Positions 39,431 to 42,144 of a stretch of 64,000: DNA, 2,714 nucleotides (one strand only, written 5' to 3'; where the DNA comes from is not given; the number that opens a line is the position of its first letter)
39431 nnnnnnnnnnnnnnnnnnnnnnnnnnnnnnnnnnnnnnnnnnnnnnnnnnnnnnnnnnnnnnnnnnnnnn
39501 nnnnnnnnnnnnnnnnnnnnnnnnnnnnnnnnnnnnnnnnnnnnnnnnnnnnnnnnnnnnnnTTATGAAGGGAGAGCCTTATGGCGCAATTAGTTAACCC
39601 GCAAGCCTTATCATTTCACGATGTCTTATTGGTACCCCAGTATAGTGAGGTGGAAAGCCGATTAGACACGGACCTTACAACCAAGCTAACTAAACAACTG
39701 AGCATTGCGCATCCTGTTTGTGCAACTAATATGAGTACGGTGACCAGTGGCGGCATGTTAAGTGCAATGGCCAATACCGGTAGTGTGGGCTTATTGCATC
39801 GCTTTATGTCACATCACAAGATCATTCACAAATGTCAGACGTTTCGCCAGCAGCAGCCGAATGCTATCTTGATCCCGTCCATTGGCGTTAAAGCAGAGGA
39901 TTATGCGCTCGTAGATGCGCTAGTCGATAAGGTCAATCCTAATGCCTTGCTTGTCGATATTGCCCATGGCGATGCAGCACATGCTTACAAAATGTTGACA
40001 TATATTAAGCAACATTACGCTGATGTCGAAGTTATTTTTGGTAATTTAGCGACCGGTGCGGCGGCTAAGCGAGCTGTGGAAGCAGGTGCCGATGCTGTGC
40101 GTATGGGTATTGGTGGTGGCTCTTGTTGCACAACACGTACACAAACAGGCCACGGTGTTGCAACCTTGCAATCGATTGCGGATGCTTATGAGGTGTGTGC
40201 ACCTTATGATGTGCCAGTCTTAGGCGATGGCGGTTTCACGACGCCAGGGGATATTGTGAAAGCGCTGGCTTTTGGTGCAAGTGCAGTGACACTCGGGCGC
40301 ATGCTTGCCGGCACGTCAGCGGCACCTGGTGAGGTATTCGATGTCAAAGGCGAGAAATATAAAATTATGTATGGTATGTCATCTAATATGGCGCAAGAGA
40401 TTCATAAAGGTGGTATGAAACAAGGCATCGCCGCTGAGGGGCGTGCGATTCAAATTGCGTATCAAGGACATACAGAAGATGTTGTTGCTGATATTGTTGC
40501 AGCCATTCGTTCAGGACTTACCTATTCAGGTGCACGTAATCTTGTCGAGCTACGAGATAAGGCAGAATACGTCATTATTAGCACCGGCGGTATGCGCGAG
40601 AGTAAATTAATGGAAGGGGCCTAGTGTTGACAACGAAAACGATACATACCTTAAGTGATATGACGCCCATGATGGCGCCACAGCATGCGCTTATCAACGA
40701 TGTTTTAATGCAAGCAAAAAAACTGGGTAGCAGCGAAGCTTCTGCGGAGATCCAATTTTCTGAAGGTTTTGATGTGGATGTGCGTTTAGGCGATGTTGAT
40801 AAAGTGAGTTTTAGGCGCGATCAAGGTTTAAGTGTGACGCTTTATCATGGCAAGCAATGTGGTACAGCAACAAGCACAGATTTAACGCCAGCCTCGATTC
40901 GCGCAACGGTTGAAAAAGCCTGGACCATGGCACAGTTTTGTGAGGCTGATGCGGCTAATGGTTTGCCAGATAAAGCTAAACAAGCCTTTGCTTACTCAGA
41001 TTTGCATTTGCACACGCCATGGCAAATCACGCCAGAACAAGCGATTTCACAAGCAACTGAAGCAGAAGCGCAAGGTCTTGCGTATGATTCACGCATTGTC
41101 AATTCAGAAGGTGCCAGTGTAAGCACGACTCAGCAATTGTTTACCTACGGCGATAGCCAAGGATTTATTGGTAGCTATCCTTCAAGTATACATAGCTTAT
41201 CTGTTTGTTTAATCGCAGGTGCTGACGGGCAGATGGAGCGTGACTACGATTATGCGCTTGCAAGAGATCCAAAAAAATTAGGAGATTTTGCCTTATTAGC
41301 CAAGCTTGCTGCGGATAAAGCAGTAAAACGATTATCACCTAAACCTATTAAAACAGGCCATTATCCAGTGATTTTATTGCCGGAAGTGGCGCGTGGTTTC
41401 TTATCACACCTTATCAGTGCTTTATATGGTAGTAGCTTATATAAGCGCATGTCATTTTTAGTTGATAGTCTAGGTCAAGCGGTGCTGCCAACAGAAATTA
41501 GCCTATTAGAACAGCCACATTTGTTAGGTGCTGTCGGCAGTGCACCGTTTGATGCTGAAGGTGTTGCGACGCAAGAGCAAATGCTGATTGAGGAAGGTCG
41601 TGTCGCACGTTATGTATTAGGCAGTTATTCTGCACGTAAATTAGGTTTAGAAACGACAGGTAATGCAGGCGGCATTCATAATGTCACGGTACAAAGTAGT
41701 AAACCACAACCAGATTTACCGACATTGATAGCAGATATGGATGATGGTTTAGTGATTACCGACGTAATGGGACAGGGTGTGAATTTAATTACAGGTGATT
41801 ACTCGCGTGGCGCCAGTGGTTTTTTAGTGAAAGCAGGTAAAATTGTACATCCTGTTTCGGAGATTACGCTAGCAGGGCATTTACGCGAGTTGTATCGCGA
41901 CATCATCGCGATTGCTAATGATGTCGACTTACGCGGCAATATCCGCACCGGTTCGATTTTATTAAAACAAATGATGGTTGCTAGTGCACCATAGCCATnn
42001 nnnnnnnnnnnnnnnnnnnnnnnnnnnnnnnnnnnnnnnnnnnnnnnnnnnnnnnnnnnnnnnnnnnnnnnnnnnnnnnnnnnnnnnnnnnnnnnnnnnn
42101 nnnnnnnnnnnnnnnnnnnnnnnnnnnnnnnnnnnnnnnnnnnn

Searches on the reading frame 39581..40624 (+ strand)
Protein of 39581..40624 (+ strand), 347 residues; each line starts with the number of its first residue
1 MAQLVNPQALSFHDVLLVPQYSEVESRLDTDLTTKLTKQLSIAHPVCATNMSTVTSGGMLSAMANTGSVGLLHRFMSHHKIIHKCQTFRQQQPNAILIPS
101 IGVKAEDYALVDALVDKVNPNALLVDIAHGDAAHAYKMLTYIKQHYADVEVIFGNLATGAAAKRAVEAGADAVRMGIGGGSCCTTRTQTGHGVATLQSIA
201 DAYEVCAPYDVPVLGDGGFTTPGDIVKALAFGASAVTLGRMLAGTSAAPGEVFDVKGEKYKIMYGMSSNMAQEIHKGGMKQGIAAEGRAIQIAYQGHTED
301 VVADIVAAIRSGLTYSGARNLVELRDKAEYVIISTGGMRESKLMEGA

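Call 4: search_protein_families(library=pfam, proteins=[window:39581-40624:+])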
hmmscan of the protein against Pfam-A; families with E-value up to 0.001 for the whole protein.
window:39581-40624:+ (347 aa): 3 families
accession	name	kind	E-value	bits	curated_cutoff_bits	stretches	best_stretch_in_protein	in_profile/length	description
PF00478.31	IMPDH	-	1.3e-84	284.6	25.6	1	9-342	1-343/345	IMP dehydrogenase / GMP reductase domain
PF01070.24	FMN_dh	-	5.5e-11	42.5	24.9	1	150-250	220-313/350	FMN-dependent dehydrogenase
PF03060.21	NMO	-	9.3e-10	38.8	28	1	142-249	130-232/331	Nitronate monooxygenase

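Call 5: search_protein_families(library=ncbifam, proteins=[window:39581-40624:+])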
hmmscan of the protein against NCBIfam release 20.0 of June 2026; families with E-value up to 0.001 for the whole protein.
window:39581-40624:+ (347 aa): 19 families
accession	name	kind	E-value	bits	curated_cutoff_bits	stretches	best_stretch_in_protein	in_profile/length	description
TIGR01302.1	IMP_dehydrog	equivalog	2.8e-67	227.5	481.5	2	88-325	206-449/450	IMP dehydrogenase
NF003470.0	PRK05096.1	equivalog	4.2e-65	220.2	397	1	9-333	8-336/347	GMP reductase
NF003966.0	PRK05458.1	equivalog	1.6e-61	208.4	344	1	9-335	5-319/327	GMP reductase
TIGR01305.1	GMP_reduct_1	equivalog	7.8e-60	202.7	492.15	1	9-333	7-335/343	GMP reductase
TIGR01306.1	GMP_reduct_2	equivalog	1.6e-53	182.4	465.65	1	11-334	3-314/321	GMP reductase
NF005311.0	PRK06843.1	equivalog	5.7e-52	177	779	2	111-342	158-396/404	inosine 5-monophosphate dehydrogenase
NF005869.0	PRK07807.1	equivalog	3.9e-51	174.6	549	2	100-342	221-473/479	GuaB1 family IMP dehydrogenase-related protein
NF052358.1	GMPRedGuaB1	equivalog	2e-48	165.7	675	2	102-344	223-475/479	GMP reductase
TIGR01303.1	IMP_DH_rel_1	equivalog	5.3e-39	134.4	562.75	2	104-342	227-471/475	GuaB1 family IMP dehydrogenase-related protein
NF005493.0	PRK07107.1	equivalog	3.4e-31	108.4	585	1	98-341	233-486/502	IMP dehydrogenase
TIGR01304.1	IMP_DH_rel_2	equivalog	2.8e-13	49.9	342.1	1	108-324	146-358/365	GuaB3 family IMP dehydrogenase-related protein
TIGR03966.1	actino_HemFlav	equivalog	9.1e-10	37.8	470.85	1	137-251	237-343/385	pre-mycofactocin synthase MftD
TIGR02151.1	IPP_isom_2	equivalog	1.4e-08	34.1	281.3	1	70-242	90-291/338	type 2 isopentenyl-diphosphate Delta-isomerase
NF008398.0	PRK11197.1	subfamily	1.5e-08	33.9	376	1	131-251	229-341/381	L-lactate dehydrogenase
TIGR03151.1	enACPred_II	equivalog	9.8e-08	31.6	453.1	1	34-240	2-191/307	enoyl-[acyl-carrier-protein] reductase FabK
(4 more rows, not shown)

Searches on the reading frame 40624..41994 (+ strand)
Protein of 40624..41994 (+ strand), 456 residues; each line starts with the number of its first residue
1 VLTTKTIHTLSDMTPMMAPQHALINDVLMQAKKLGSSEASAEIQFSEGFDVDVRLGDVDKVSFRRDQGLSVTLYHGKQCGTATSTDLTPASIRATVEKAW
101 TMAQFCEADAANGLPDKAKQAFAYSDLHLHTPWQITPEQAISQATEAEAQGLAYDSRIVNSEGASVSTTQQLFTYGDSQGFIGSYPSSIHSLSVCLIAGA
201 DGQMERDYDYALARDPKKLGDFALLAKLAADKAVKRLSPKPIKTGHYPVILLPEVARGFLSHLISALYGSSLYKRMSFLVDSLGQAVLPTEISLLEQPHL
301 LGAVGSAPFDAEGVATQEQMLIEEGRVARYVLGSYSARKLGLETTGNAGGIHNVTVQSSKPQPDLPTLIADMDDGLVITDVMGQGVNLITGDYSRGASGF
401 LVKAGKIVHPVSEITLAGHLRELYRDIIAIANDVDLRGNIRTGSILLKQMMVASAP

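Call 4: search_protein_families(library=pfam, proteins=[window:40624-41994:+])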
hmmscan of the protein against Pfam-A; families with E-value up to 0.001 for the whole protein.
window:40624-41994:+ (456 aa): 3 families
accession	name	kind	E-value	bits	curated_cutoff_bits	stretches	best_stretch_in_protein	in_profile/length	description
PF19289.4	PmbA_TldD_3rd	-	3.8e-64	216.3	22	1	244-453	1-219/220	PmbA/TldA metallopeptidase C-terminal domain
PF19290.4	PmbA_TldD_2nd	-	1.8e-14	54.6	20.9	1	131-237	2-109/109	PmbA/TldA metallopeptidase central domain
PF01523.21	PmbA_TldD_1st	-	6.9e-11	42.6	20.9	1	43-103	5-65/65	PmbA/TldA metallopeptidase domain 1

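Call 5: search_protein_families(library=ncbifam, proteins=[window:40624-41994:+])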
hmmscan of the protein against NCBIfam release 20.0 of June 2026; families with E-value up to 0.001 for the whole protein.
window:40624-41994:+ (456 aa): 3 families
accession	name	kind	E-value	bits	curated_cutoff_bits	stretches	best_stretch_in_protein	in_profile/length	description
NF008268.0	PRK11040.1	equivalog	2.3e-131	438.5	438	1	17-454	7-445/446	metalloprotease PmbA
NF008006.0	PRK10735.1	equivalog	2.5e-13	49.3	513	1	58-437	55-448/481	metalloprotease TldD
NF040952.1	Arch_mtprotase_TldD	equivalog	2.8e-13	49.4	635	1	27-436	3-414/443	zinc metalloprotease TldD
